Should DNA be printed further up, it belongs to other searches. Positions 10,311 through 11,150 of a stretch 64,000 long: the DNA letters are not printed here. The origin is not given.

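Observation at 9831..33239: AT-rich 23-kb glycopolymer locus predicted to make a sulfated, ribitol-phosphate-containing polymer with a 4-amino-sugar branch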

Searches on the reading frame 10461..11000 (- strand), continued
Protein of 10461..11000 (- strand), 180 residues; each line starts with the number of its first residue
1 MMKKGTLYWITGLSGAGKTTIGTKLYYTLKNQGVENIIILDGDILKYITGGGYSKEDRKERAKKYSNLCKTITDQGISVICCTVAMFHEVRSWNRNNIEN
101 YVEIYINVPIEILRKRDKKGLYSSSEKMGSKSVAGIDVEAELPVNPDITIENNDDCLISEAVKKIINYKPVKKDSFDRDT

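Call 63: search_protein_families(library=ncbifam, proteins=[L092:10001-10501:+, L092:10522-11274:+, L092:11288-13624:+, L092:13621-14223:+, L092:14248-14976:+, L092:16428-17870:+, L089:7960-9978:+, L089:10001-10555:+, L091:7531-9918:+, L090:10573-12141:+], max_evalue=0.001)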
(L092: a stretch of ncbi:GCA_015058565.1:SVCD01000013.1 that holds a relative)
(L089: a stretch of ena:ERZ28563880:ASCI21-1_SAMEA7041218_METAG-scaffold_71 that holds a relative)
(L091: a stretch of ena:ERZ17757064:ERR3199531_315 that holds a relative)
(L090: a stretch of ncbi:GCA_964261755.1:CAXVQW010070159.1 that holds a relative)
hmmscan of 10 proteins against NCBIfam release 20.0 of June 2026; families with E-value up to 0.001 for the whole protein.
L092:10001-10501:+ (166 aa): 11 families
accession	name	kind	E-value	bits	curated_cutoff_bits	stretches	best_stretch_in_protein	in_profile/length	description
NF004041.0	PRK05541.1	subfamily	8.7e-60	201.7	127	1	3-155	6-156/176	adenylyl-sulfate kinase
NF002059.0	PRK00889.1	subfamily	5e-41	140.3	244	1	3-154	4-155/177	adenylyl-sulfate kinase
TIGR00455.1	apsK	equivalog_domain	6.9e-41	139.9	138.7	1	3-153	17-169/184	adenylyl-sulfate kinase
NF004040.0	PRK05537.1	equivalog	9e-36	123.5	669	1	3-151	395-547/572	bifunctional sulfate adenylyltransferase/adenylylsulfate kinase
NF004035.0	PRK05506.1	subfamily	3.3e-34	118.1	715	1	3-153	459-611/632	bifunctional sulfate adenylyltransferase subunit 1/adenylylsulfate kinase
NF003013.0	PRK03846.1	subfamily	1.8e-32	112.6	163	1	3-152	27-179/202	adenylyl-sulfate kinase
TIGR03574.1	selen_PSTK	equivalog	3.8e-07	29.8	290.5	1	9-118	4-114/249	L-seryl-tRNA(Sec) kinase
TIGR02673.1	FtsE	equivalog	7.6e-05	22.5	264.85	1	3-41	27-65/214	cell division ATP-binding protein FtsE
NF005250.0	PRK06761.1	equivalog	7.8e-05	21.8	270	1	8-41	7-41/282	hypothetical protein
TIGR00041.1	DTMP_kinase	equivalog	0.00029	20.6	83.25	1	2-37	2-37/196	dTMP kinase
NF003456.0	PRK05057.1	equivalog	0.00049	20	195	1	9-120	9-117/173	shikimate kinase AroK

L092:10522-11274:+ (250 aa): 17 families
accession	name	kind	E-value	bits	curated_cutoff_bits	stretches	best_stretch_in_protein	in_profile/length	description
TIGR01934.1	MenG_MenH_UbiE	subfamily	5.8e-14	51.9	158.35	1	27-137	30-144/223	ubiquinone/menaquinone biosynthesis methyltransferase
NF052510.1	methyltran_MpqE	exception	7e-12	45.2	335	1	30-135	40-152/234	methyl-plastoquinone biosynthesis methyltransferase MpqE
NF001244.0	PRK00216.1-5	equivalog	1.2e-11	44.4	216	1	28-139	40-158/236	bifunctional demethylmenaquinone methyltransferase/2-methoxy-6-polyprenyl-1,4-benzoquinol methylase UbiE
NF043040.1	corrin_prot_MT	hypoth_equivalog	5.6e-11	42.3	180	1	24-132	29-145/216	corrinoid protein-associated methyltransferase CpaM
NF045667.1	MTase_DVU1556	equivalog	1.9e-09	37.3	155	1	25-133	11-118/213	DVU_1556 family methyltransferase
NF001242.0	PRK00216.1-3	equivalog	2.1e-08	33.9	351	1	26-135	58-176/258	bifunctional demethylmenaquinone methyltransferase/2-methoxy-6-polyprenyl-1,4-benzoquinol methylase UbiE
NF001241.0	PRK00216.1-2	equivalog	1.7e-07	31.1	327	1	34-131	49-144/231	demethylmenaquinone methyltransferase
NF001243.0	PRK00216.1-4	equivalog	5e-07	29.3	235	1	26-135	37-152/237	demethylmenaquinone methyltransferase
NF000499.2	Erm23S_rRNA_broad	equivalog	1.1e-06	28.2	212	1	21-76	8-62/244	23S ribosomal RNA methyltransferase Erm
TIGR02752.1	MenG_heptapren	equivalog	1.2e-05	24.9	419.85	1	26-135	35-150/231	demethylmenaquinone methyltransferase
NF041537.1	ArsM_AhpD_UU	exception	1.9e-05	23.6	510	1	34-132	74-178/345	arsenite methyltransferase/AhpD domain selenoprotein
TIGR02072.1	BioC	equivalog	3e-05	23.9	184.95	1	37-135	35-133/244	malonyl-ACP O-methyltransferase BioC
NF041536.1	ArsM_DUF2284_UU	exception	3.4e-05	22.4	575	1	38-133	78-179/459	arsenite methyltransferase/DUF2284 domain selenoprotein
NF001240.0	PRK00216.1-1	equivalog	0.0001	21.4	378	1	29-131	56-165/251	bifunctional demethylmenaquinone methyltransferase/2-methoxy-6-polyprenyl-1,4-benzoquinol methylase UbiE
TIGR00755.1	ksgA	equivalog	0.00017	21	171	1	22-71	15-64/256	16S rRNA (adenine(1518)-N(6)/adenine(1519)-N(6))-dimethyltransferase RsmA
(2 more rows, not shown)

L092:11288-13624:+ (778 aa): 22 families
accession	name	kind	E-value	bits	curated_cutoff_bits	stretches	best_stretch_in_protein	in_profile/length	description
NF004508.0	PRK05849.1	equivalog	9e-299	993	501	1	2-777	10-788/789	hypothetical protein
NF005057.0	PRK06464.1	equivalog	2.9e-19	68.6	598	3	7-136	82-219/798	phosphoenolpyruvate synthase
NF004878.0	PRK06241.1-3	subfamily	1.3e-18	66.5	945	2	462-777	556-889/891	phosphoenolpyruvate synthase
TIGR01418.1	PEP_synth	equivalog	6.3e-18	64.5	739.75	2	700-771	381-450/784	pyruvate, water dikinase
NF004881.0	PRK06241.2-2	equivalog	2.2e-17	62.6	883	2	692-752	807-866/898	phosphoenolpyruvate synthase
NF052631.1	prodigiosin_PigC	equivalog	2.4e-14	52.2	1300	1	37-135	78-191/883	prodigiosin ligase PigC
NF004877.0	PRK06241.1-2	subfamily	2.1e-12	46.2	866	1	701-753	794-845/869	phosphoenolpyruvate synthase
NF004882.0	PRK06241.2-3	equivalog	2.6e-12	45.7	850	1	44-237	89-300/827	phosphoenolpyruvate synthase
NF004879.0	PRK06241.1-4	equivalog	5.7e-11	41.3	976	1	700-776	792-867/868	phosphoenolpyruvate synthase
NF041857.1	RIF_Ptrans_rph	equivalog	6e-11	41.4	999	1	701-752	790-840/864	rifamycin-inactivating phosphotransferase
NF004880.0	PRK06241.2-1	equivalog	2.2e-10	39.1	972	1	697-752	759-813/837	phosphoenolpyruvate synthase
NF004883.0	PRK06241.2-4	equivalog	2.8e-10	39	1063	1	694-755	832-892/928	phosphoenolpyruvate synthase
NF052632.1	undecylprod_RedH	equivalog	7.5e-10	37.4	1350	1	53-129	94-180/880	undecylprodigiosin ligase RedH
TIGR01828.1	pyru_phos_dikin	equivalog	1.1e-08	33.6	843.45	1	118-211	251-336/865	pyruvate, phosphate dikinase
NF006153.0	PRK08296.1-5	subfamily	4.1e-08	32.1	578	1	699-778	530-607/608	hypothetical protein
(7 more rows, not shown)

L092:13621-14223:+ (200 aa): 17 families
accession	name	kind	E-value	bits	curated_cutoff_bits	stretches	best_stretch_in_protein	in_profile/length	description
NF045546.1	GCDPHdlase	equivalog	3e-39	135.2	250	1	2-196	1-194/198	gamma-glutamyl-CDP-amidate hydrolase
NF001975.0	PRK00758.1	equivalog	1.5e-12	47.5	198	1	52-198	40-180/185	GMP synthase subunit A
TIGR00888.1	guaA_Nterm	equivalog_domain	1e-10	41.4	172.15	1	48-183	33-169/188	glutamine-hydrolyzing GMP synthase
NF010081.0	PRK13566.1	equivalog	2.3e-09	36.1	645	1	87-182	594-701/729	anthranilate synthase component I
NF011201.0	PRK14607.1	equivalog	2e-08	33.4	670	1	91-197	71-186/534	bifunctional anthranilate synthase component II/anthranilate phosphoribosyltransferase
NF005849.0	PRK07765.1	equivalog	2.3e-08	33.5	308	1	87-182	70-176/219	aminodeoxychorismate/anthranilate synthase component II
NF008471.0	PRK11366.1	equivalog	3.4e-08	33.2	266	0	135-181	178-225/254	gamma-glutamyl-gamma-aminobutyrate hydrolase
NF000848.1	PRK00074.1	equivalog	1.8e-07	30.1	400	1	46-182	31-171/512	glutamine-hydrolyzing GMP synthase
NF009475.0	PRK12838.1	equivalog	7.8e-07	28.4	221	1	46-196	200-349/359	carbamoyl phosphate synthase small subunit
NF005367.0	PRK06895.1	equivalog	1.3e-06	28.4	265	1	86-181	65-172/190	anthranilate synthase component II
TIGR01368.1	CPSaseIIsmall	equivalog_domain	2.8e-06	26.5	307.35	1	31-197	193-356/361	glutamine-hydrolyzing carbamoyl-phosphate synthase small subunit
NF004169.0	PRK05637.1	equivalog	3.8e-06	26.7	332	0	52-115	33-96/210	anthranilate synthase component II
TIGR01815.1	TrpE-clade3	equivalog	6e-06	24.5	739.15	1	87-182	582-689/717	anthranilate synthase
NF002957.0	PRK03619.1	equivalog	0.0001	21.7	212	0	89-136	75-117/222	phosphoribosylformylglycinamidine synthase subunit PurQ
TIGR01823.1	PabB-fungal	equivalog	0.00011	20.6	442.55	1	91-197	84-201/742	aminodeoxychorismate synthase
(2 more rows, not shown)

L092:14248-14976:+ (242 aa): 34 families (the best 25 are shown)
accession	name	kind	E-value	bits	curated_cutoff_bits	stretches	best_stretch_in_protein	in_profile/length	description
TIGR03992.1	Arch_glmU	subfamily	1.9e-18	66.5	292.1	1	1-228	1-216/393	bifunctional sugar-1-phosphate nucleotidylyltransferase/acetyltransferase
NF041313.1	UDPGP_AglF_Halo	equivalog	6e-17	61.9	400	1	1-60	1-60/234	UTP--glucose-1-phosphate uridylyltransferase AglF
NF045761.1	NAMPUrTaseMurU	equivalog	3e-15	56.7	250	1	1-61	1-61/226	N-acetylmuramate alpha-1-phosphate uridylyltransferase MurU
TIGR01208.1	rmlA_long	equivalog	6.8e-14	51.5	320.25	1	2-232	1-227/353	glucose-1-phosphate thymidylyltransferase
NF041173.1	Sug_nt_acttase_Thmprot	equivalog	4.3e-13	49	600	1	1-228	1-216/405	bifunctional sugar-1-phosphate nucleotidylyltransferase/acetyltransferase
NF041135.1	IPPtranDIPPsyn_Thcocales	equivalog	3.3e-09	36.3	580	1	1-233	1-211/419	bifunctional L-myo-inositol-1-phosphate cytidylyltransferase/CDP-L-myo-inositol myo-inositolphosphotransferase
TIGR01173.1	glmU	equivalog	5.2e-09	35.5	366.85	1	1-65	1-62/452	bifunctional UDP-N-acetylglucosamine diphosphorylase/glucosamine-1-phosphate N-acetyltransferase GlmU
NF049965.1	GlMnHpPGnyltfHddC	equivalog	7.1e-09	35.6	300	1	1-72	1-68/221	D-glycero-D-manno-heptose 1-phosphate guanosyltransferase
NF045665.1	NTPtran_DVU1551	equivalog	7.3e-09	35.1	315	1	1-61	1-56/359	DVU_1551 family NTP transferase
TIGR01099.1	galU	equivalog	1.1e-08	35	326.8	1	1-102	2-97/261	UTP--glucose-1-phosphate uridylyltransferase GalU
NF003670.0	PRK05293.1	equivalog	1.8e-08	33.7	470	1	3-95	7-102/382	glucose-1-phosphate adenylyltransferase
NF010935.0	PRK14355.1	equivalog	4.1e-08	32.3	718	1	2-62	5-62/459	bifunctional UDP-N-acetylglucosamine diphosphorylase/glucosamine-1-phosphate N-acetyltransferase GlmU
NF010937.0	PRK14357.1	equivalog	4.6e-08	32.4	658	1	1-176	1-170/448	bifunctional UDP-N-acetylglucosamine diphosphorylase/glucosamine-1-phosphate N-acetyltransferase GlmU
NF010934.1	PRK14354.1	equivalog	8.7e-08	31.1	450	1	3-62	2-58/447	bifunctional UDP-N-acetylglucosamine diphosphorylase/glucosamine-1-phosphate N-acetyltransferase GlmU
TIGR02623.1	G1P_cyt_trans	equivalog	1.7e-07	31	300.25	1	1-81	1-77/255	glucose-1-phosphate cytidylyltransferase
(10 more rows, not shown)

L092:16428-17870:+ (480 aa): 0 families

L089:7960-9978:+ (672 aa): 2 families
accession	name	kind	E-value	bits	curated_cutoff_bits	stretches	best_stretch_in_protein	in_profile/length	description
NF010322.0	PRK13759.1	equivalog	2.7e-05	22.9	481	0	466-520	253-307/486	arylsulfatase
TIGR03417.1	chol_sulfatase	equivalog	5.6e-05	22.2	433.45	0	473-572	246-348/500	choline-sulfatase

L089:10001-10555:+ (184 aa): 9 families
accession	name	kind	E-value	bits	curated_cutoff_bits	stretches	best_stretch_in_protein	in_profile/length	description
NF004041.0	PRK05541.1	subfamily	4.7e-51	173.3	127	1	2-167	5-168/176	adenylyl-sulfate kinase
NF002059.0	PRK00889.1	subfamily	2.1e-37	128.5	244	1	2-167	3-167/177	adenylyl-sulfate kinase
TIGR00455.1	apsK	equivalog_domain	2.4e-36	125.1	138.7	1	3-154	17-170/184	adenylyl-sulfate kinase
NF004040.0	PRK05537.1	equivalog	4.6e-33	114.5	669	1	3-168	395-563/572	bifunctional sulfate adenylyltransferase/adenylylsulfate kinase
NF004035.0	PRK05506.1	subfamily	4.5e-30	104.5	715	1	3-168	459-625/632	bifunctional sulfate adenylyltransferase subunit 1/adenylylsulfate kinase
NF003013.0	PRK03846.1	subfamily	1.8e-28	99.6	163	1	2-168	26-193/202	adenylyl-sulfate kinase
TIGR02673.1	FtsE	equivalog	0.00031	20.5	264.85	1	2-51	26-74/214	cell division ATP-binding protein FtsE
TIGR03574.1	selen_PSTK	equivalog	0.00037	20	290.5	1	9-119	4-115/249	L-seryl-tRNA(Sec) kinase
NF041574.1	antitoxPezT_Strep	equivalog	0.00039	19.7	470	1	9-65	37-90/251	type II toxin-antitoxin system toxin PezT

L091:7531-9918:+ (795 aa): 0 families

L090:10573-12141:+ (522 aa): 0 families

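Call 66: find_related_loci(query=A3, collection=metagenome_contigs, flank=10000)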
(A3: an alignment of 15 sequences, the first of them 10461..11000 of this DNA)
Query A3 (180 aa) in metagenome_contigs; peptide patterns used: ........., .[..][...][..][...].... (x = any residue, [..] = any of these).
600 stretches matched a pattern (row limit reached: there are more); 377 encode a relative of the query (tblastn E <= 1e-3); the best 80 are kept; 80 distinct loci.
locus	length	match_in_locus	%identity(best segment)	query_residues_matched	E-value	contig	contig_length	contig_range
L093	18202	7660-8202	54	1-180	1e-59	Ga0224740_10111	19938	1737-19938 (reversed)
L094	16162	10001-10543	48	1-180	2e-53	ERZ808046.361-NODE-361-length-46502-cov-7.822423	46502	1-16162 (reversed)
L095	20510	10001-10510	47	4-172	1e-49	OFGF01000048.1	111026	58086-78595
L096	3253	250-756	47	2-179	5e-49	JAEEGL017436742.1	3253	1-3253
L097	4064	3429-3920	45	4-166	1e-47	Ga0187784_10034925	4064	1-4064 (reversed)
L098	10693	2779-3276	50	2-166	1e-47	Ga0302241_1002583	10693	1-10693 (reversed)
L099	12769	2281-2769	45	5-166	9e-47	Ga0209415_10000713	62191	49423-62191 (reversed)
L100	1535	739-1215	46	5-166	2e-47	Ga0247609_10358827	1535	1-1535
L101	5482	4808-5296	43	1-166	2e-45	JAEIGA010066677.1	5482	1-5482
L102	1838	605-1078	48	10-166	1e-45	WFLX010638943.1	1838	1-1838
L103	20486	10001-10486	43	1-165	4e-45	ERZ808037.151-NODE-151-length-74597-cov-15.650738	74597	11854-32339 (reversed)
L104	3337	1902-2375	44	5-165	8e-45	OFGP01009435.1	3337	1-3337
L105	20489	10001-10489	42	5-166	5e-44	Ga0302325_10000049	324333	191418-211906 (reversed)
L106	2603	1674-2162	43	5-166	4e-44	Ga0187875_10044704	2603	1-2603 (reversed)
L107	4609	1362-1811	45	5-153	7e-44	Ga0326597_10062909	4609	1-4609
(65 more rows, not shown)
